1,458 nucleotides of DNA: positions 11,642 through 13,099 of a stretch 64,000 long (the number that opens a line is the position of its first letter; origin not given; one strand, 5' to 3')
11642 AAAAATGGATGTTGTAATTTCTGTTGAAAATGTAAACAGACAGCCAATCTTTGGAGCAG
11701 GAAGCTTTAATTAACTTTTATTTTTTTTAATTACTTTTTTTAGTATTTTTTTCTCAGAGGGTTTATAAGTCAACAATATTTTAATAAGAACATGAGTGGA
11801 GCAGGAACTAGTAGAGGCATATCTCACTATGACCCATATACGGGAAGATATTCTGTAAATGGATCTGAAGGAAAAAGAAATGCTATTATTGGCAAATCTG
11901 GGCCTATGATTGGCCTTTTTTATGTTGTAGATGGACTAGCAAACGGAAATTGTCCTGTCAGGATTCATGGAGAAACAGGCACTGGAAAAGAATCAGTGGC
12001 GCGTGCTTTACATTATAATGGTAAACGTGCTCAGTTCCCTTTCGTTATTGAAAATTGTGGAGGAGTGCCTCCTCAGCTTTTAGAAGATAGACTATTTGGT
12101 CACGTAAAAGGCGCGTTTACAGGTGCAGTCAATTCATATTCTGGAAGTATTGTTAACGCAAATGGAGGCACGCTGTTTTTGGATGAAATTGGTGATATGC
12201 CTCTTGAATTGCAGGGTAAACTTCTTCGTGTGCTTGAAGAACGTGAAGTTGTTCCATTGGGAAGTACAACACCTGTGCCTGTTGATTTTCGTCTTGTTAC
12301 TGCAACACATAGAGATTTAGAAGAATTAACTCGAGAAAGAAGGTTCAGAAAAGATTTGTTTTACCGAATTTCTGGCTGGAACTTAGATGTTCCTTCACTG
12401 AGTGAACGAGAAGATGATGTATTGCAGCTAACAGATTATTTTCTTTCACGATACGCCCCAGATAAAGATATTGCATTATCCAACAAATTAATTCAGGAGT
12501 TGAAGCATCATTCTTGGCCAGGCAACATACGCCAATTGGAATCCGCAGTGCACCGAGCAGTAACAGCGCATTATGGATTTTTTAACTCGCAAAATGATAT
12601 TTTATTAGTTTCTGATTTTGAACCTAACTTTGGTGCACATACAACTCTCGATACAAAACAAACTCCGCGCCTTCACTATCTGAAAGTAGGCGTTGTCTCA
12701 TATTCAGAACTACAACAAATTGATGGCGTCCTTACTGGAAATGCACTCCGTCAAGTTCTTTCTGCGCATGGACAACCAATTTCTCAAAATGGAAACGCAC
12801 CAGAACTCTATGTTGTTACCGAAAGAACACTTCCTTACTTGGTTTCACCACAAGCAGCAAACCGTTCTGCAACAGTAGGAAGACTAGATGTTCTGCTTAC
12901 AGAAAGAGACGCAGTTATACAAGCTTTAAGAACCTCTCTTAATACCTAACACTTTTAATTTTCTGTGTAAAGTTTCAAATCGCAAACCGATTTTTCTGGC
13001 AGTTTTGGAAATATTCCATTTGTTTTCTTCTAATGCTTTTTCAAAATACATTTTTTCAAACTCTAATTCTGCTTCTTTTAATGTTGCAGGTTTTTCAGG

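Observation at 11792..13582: Bacterial sigma-54-activator AAA+ domain with intact GAFTGA loop inside an archaeal locus, convergent with a protein carrying two Fis-type HTH domains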

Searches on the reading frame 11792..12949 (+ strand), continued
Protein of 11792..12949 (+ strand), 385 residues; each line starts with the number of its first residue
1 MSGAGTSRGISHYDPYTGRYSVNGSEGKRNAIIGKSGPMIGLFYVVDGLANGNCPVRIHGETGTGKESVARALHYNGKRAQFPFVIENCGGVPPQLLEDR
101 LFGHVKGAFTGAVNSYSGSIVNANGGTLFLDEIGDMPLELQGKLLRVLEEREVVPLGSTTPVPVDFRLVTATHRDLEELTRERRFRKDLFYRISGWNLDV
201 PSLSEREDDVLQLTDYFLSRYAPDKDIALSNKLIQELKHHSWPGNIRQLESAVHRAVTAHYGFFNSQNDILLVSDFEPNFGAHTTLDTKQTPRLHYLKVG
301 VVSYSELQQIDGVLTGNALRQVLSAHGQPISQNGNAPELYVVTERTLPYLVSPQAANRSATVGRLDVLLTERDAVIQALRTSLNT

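Call 12: find_encoding_contigs(protein=P0001, flank=10000, max_places=6)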
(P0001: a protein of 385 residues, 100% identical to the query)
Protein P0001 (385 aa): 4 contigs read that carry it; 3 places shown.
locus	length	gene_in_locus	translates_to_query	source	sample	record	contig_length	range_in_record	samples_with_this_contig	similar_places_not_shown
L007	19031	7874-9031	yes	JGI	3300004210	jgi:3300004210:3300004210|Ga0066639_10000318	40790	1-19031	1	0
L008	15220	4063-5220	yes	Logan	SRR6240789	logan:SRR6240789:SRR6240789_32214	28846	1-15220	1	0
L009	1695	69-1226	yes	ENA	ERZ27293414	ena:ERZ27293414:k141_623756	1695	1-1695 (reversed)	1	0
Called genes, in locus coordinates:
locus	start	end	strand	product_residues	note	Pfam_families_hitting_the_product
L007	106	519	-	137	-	PF07681:DoxX (weak)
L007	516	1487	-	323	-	PF17835:NOG1_N, PF01926:MMR_HSR1, PF02421:FeoB_N, PF09439:SRPRB (weak), PF06858:NOG1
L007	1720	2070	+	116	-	-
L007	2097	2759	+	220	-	-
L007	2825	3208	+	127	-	-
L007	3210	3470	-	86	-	-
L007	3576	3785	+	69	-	-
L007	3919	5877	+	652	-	PF00133:tRNA-synt_1, PF01406:tRNA-synt_1e, PF09334:tRNA-synt_1g, PF00133:tRNA-synt_1, PF01406:tRNA-synt_1e (weak), PF01588:tRNA_bind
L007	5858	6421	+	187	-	PF07314:Lit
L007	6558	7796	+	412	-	PF17803:Cadherin_4 (faint), PF17963:Big_9 (faint), PF18911:PKD_4 (faint), PF00801:PKD (faint), PF19410:DUF5980 (faint)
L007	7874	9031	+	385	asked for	PF00158:Sigma54_activat, PF14532:Sigma54_activ_2, PF07728:AAA_5 (weak), PF25601:AAA_lid_14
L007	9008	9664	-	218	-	PF02954:HTH_8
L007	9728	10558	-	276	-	-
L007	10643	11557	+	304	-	PF24034:DUF7343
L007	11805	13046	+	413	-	PF13793:Pribosyltran_N, PF00156:Pribosyltran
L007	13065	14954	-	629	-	PF17214:KH_TffA, PF07650:KH_2 (weak), PF00753:Lactamase_B, PF16661:Lactamase_B_6, PF23023:Anti-Pycsar_Apyc1 (weak), PF12706:Lactamase_B_2, PF10996:Beta-Casp, PF07521:RMMBL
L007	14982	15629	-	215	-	PF00227:Proteasome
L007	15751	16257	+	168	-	-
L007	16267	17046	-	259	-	-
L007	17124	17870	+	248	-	PF05124:S_layer_C (faint)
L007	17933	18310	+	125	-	PF09685:MamF_MmsF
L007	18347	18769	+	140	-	PF07291:MauE (weak), PF07681:DoxX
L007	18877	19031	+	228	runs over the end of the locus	-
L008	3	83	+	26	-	?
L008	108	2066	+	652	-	PF00133:tRNA-synt_1, PF01406:tRNA-synt_1e, PF09334:tRNA-synt_1g, PF00133:tRNA-synt_1, PF01406:tRNA-synt_1e (weak), PF01588:tRNA_bind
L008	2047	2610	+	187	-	PF07314:Lit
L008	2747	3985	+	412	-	PF17803:Cadherin_4 (faint), PF17963:Big_9 (faint), PF18911:PKD_4 (faint), PF00801:PKD (faint), PF19410:DUF5980 (faint)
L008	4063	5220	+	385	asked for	PF00158:Sigma54_activat, PF14532:Sigma54_activ_2, PF07728:AAA_5 (weak), PF25601:AAA_lid_14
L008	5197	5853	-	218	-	PF02954:HTH_8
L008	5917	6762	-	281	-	-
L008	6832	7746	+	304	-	PF24034:DUF7343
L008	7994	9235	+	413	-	PF13793:Pribosyltran_N, PF00156:Pribosyltran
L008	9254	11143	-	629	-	PF17214:KH_TffA, PF07650:KH_2 (weak), PF00753:Lactamase_B, PF16661:Lactamase_B_6, PF23023:Anti-Pycsar_Apyc1 (weak), PF12706:Lactamase_B_2, PF10996:Beta-Casp, PF07521:RMMBL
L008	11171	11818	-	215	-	PF00227:Proteasome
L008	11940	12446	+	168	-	-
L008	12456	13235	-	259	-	-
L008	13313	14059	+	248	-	PF05124:S_layer_C (faint)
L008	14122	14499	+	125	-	PF09685:MamF_MmsF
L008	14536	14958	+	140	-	PF07291:MauE (weak), PF07681:DoxX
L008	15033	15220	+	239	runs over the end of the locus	-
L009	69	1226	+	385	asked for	PF00158:Sigma54_activat, PF14532:Sigma54_activ_2, PF07728:AAA_5 (weak), PF25601:AAA_lid_14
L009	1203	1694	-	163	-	?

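Call 13: find_encoding_contigs(protein=P0009, flank=6000, max_places=2)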
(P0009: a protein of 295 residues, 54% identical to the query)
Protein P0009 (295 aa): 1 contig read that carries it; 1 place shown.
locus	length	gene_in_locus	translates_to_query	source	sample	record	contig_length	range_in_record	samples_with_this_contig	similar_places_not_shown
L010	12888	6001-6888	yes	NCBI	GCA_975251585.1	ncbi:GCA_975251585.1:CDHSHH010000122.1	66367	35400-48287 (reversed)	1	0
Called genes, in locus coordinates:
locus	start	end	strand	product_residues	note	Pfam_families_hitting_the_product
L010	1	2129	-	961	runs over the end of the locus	PF02369:Big_1 (weak), PF22842:Pel9A-like_beta_helix, PF05048:NosD, PF13229:Beta_helix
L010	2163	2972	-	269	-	PF06293:Kdo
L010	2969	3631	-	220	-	PF08241:Methyltransf_11, PF08242:Methyltransf_12, PF13649:Methyltransf_25, PF13847:Methyltransf_31 (weak)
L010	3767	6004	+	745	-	PF00580:UvrD-helicase, PF13245:AAA_19, PF13361:UvrD_C, PF13538:UvrD_C_2 (faint), PF21196:PcrA_UvrD_tudor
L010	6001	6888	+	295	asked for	PF00158:Sigma54_activat, PF14532:Sigma54_activ_2, PF07728:AAA_5 (weak), PF25601:AAA_lid_14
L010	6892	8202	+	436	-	-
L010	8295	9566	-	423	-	PF06293:Kdo, PF01636:APH (faint), PF19974:TCAD9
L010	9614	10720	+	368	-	PF03739:LptF_LptG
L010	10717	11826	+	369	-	PF03739:LptF_LptG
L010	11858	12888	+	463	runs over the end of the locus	PF13428:TPR_14 (faint), PF00515:TPR_1 (faint), PF07719:TPR_2 (faint), PF13414:TPR_11 (faint), PF14559:TPR_19 (faint), PF14853:Fis1_TPR_C (faint)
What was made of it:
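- Closest known: Stand-alone or DBD-less bEBP AAA+ proteins: PspF. Different: Those proteins occur in bacteria that have sigma-54; P0009 lies among Lpt and Kdo genes (call 13).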

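Call 36: search_protein_families(library=padloc, proteins=[window:11792-12949:+], max_evalue=0.01)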
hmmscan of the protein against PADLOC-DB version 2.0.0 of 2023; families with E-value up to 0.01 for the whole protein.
window:11792-12949:+ (385 aa): 3 families
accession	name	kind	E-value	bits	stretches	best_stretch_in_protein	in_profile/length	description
PDLC01995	RtcR_PspF2--CARF_AAA_HTH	-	4.4e-84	281.3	1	27-258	164-399/481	-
PDLC01994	RtcR_PspF1--CARF_AAA_HTH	-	1.5e-48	164.1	1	45-347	173-461/468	-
PDLC01993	RtcR--CARF_AAA_HTH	-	2.2e-46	156.4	1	52-258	203-420/523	-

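Call 51: predict_structure(alignment_id=A2)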
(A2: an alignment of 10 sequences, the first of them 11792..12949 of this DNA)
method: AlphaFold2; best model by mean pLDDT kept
length: 385 residues; sequences in the alignment: 10
mean_pLDDT: 63.8   pTM: 0.58
mean pLDDT of the five models: 63.8, 61.3, 60.5, 56.7, 54.3
residues with pLDDT >= 90: 88; 70-90: 104; 50-70: 48; < 50: 145
segments of 3 or more residues with pLDDT < 50: 1-30, 272-385
pLDDT, mean of each block of 10 residues (from residue 1): 28 35 38 72 88 92 88 91 92 80 62 65 92 94 92 77 92 94 96 92 80 80 71 69 72 73 59 37 29 27 34 40 38 29 31 32 35 43 36
secondary structure, 60 per line:
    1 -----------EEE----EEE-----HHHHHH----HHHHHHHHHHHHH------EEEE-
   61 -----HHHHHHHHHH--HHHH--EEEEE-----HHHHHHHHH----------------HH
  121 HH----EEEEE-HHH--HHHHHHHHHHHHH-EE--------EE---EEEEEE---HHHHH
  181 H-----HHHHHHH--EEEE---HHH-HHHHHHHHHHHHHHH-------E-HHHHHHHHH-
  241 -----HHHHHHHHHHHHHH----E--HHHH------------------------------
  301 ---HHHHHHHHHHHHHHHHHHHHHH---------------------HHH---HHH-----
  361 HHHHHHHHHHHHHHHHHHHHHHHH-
elements in order: E12-14 E19-21 H27-32 H37-49 E56-59 H66-75 H78-81 E84-88 H94-102 H119-122 E127-131 H138-150 E167-172 H176-181 H187-193 E196-199 H207-221 H231-239 H246-259 H267-270 H304-325 H361-384
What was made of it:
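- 12632..12946 (+): Orphan C-terminal tail (aa 281-385) with no detectable homology or confident fold. Its last 8 codons, including the stop, are antisense to the 3' end of the HTH gene. AF2 pLDDT <50 (call 51).
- Tried and rejected: AF2 gave pLDDT <50 for aa 1-30 and 272-385 (call 51), which is uninformative.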

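Call 61: list_cluster_members(proteins=[P0001, P0121, P0005, P0006, P0007, P0009, P0016, P0017, P0019, P0023])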
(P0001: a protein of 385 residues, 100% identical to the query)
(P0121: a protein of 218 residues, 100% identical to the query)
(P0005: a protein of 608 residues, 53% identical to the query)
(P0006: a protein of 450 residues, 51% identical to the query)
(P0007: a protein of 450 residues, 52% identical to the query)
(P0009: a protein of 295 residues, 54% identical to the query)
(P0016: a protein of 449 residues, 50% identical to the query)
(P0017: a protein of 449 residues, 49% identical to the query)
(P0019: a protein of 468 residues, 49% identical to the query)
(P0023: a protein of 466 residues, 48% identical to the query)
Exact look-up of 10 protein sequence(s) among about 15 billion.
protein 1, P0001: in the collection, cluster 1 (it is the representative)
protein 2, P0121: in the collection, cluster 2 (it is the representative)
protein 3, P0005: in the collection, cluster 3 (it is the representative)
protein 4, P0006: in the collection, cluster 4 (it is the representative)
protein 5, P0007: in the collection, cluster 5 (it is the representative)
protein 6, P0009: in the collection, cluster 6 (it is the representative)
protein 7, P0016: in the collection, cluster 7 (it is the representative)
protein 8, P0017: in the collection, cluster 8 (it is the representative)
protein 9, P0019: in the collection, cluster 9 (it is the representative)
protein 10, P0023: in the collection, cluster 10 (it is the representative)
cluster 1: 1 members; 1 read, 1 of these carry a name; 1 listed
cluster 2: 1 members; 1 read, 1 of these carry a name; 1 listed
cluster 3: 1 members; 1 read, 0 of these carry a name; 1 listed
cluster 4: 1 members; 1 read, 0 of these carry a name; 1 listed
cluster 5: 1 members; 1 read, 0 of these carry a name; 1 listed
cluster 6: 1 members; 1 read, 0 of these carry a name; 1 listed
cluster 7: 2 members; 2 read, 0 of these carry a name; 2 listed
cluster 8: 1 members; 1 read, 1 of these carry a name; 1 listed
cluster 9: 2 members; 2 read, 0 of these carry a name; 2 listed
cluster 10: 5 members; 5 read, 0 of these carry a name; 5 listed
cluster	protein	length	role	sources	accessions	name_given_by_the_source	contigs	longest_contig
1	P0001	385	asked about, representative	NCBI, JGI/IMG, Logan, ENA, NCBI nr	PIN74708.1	hypothetical protein COV18_05810 [Candidatus Woesearchaeota archaeon ... | MAG: hypothetical protein COV18_05810 [Candidatus Woesearchaeota archaeon ...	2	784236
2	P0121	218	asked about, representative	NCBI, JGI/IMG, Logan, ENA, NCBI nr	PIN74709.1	hypothetical protein COV18_05815 [Candidatus Woesearchaeota archaeon ... | MAG: hypothetical protein COV18_05815 [Candidatus Woesearchaeota archaeon ...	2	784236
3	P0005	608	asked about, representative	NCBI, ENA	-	-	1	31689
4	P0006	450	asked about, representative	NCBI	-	-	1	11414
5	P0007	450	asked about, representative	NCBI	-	-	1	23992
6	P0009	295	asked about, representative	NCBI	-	-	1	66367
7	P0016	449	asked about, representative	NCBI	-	-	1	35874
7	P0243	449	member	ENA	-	-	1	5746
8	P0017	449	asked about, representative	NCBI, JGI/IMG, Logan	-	two-component system NtrC family response regulator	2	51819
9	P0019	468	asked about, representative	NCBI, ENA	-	-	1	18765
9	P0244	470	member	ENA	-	-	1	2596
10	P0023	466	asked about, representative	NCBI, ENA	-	-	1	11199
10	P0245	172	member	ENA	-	-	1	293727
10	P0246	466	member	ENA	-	-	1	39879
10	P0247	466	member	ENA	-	-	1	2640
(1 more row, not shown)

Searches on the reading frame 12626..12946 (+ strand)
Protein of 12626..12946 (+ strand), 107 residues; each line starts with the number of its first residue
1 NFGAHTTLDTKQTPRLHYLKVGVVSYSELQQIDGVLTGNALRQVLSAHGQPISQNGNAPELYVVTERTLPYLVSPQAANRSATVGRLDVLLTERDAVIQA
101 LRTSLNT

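Call 26: search_protein_families(library=pfam, proteins=[window:12626-12946:+], max_evalue=10)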
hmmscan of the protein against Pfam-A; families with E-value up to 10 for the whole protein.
seq(107 aa): 0 families

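Call 42: search_protein_representatives(protein=window:12632-12946:+)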
Query: 105 residues. Proteins with E-value up to 0.001 (for the whole library): 3; up to 1e-10: 1; up to 1e-30: 1. The best 3 are listed.
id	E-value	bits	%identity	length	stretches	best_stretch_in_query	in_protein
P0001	3.2e-59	213.1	100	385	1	1-105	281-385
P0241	3.7e-07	46.4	50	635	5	40-63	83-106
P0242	2.6e-04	37.3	27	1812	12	11-62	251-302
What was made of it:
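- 12632..12946 (+): Only itself found in 1.84e9 representative proteins (call 42).
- Tried and rejected: An exhaustive phmmer search of 1.84e9 representatives found only the protein itself plus two multi-stretch (5 and 12 matched stretches) matches, not inspected (call 42).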
